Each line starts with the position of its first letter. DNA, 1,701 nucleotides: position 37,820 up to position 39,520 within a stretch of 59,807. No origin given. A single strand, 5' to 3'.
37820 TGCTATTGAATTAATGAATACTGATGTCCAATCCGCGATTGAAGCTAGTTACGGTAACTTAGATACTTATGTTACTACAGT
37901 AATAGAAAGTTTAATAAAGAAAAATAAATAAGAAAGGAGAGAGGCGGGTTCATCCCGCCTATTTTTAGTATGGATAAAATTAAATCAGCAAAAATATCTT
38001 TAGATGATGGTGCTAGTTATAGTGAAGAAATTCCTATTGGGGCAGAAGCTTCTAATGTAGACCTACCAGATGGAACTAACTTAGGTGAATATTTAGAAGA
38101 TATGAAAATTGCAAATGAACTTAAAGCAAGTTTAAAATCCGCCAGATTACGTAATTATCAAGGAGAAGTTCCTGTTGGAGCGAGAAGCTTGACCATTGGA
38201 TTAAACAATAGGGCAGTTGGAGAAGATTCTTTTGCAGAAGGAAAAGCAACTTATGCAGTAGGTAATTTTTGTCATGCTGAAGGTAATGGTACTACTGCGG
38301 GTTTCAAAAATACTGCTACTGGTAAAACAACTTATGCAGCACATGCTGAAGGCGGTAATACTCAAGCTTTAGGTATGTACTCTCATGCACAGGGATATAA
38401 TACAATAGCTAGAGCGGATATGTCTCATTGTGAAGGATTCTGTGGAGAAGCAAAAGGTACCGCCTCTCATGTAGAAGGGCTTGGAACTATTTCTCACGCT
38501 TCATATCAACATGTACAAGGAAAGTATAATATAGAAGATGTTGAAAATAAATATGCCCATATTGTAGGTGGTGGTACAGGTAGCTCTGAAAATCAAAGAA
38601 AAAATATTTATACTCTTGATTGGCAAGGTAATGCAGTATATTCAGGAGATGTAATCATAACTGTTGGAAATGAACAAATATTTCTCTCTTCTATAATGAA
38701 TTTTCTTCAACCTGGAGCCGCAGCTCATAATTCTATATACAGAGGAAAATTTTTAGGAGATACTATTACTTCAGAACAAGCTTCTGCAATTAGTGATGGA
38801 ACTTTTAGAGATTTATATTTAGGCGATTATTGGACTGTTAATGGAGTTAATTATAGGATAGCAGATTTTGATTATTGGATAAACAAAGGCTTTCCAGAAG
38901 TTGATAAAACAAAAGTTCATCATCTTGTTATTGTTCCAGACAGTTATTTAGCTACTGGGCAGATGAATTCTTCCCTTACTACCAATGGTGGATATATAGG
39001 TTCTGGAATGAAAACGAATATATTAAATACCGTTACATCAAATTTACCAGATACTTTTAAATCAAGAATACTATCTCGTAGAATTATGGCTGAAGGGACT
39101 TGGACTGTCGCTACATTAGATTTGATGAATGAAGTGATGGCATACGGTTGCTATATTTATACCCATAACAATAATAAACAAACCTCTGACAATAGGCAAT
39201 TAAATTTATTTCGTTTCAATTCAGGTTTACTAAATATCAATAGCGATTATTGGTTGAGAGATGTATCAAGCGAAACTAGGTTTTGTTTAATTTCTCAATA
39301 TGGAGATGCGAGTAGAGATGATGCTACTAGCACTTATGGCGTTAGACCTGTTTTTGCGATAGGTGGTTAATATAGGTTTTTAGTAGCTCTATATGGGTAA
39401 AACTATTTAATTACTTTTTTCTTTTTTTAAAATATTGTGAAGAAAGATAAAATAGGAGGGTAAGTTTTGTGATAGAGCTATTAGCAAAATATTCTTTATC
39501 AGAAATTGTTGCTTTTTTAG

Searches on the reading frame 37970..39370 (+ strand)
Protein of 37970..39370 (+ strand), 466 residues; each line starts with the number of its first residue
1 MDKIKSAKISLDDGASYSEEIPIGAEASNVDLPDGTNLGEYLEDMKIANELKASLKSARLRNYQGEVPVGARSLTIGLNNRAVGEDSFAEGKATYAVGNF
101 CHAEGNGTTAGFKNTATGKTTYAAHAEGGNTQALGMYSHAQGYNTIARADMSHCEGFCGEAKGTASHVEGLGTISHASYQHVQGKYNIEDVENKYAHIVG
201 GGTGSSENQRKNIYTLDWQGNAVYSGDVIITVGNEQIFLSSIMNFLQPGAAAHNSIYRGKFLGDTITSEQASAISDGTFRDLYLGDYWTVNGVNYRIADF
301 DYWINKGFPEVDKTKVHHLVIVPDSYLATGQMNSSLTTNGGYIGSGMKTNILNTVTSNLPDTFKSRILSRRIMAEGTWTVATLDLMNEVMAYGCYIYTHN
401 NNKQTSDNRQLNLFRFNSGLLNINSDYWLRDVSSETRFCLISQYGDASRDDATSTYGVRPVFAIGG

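Call 10: search_protein_families(library=phrogs, proteins=[window:37970-39370:+], max_evalue=0.001)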
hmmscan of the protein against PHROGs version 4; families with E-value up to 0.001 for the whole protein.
window:37970-39370:+ (466 aa): 3 families
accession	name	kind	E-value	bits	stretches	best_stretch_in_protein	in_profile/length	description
phrog_25468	-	unknown function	7.9e-15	55.7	1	79-237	84-231/528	-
phrog_21980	-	unknown function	3.6e-05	24.5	1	312-462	92-237/241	-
phrog_14251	-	unknown function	0.00029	20.5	1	66-161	198-293/539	-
